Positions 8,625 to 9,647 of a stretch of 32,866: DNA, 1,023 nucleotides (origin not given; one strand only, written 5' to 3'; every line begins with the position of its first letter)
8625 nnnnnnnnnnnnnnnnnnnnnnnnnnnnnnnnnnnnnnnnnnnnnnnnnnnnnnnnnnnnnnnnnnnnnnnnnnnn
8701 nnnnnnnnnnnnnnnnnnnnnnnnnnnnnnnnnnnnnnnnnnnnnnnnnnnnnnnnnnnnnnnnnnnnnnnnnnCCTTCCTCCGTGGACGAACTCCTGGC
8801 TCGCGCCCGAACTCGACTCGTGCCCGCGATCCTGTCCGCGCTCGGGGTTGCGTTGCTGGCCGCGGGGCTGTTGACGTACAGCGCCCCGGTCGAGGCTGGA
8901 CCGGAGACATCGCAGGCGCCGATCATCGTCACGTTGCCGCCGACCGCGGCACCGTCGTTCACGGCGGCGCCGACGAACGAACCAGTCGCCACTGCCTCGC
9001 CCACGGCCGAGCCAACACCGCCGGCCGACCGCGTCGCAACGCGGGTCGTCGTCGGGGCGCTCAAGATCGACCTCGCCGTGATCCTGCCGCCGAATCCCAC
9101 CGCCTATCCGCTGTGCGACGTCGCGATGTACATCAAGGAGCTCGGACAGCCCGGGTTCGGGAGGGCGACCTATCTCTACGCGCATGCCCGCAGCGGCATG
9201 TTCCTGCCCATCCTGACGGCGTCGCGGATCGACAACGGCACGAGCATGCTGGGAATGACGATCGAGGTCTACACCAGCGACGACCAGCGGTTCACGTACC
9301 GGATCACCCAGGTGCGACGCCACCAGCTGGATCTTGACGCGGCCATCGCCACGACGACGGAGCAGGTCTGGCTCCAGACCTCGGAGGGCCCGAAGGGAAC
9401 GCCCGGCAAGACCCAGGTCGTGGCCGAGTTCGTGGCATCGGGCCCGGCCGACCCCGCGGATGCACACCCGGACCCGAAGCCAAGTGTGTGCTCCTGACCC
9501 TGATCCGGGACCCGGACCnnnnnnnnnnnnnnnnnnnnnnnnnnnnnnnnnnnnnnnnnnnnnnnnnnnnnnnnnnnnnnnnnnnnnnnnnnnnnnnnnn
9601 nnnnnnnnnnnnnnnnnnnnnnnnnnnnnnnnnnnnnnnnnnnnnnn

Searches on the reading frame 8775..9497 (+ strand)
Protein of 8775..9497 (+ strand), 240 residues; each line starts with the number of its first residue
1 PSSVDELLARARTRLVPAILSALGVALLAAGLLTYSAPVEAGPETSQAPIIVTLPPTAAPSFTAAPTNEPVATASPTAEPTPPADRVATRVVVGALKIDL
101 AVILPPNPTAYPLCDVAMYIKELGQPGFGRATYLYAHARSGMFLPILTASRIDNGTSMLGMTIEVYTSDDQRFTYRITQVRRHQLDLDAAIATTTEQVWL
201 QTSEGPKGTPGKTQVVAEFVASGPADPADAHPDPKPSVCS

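Call 11: search_protein_families(library=pfam, proteins=[window:8775-9497:+], max_evalue=0.001)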
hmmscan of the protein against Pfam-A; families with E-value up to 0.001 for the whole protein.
window:8775-9497:+ (240 aa): 1 family
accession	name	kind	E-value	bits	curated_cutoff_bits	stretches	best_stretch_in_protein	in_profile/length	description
PF04203.18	Sortase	-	0.00067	19.8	26.6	1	95-210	5-115/125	Sortase domain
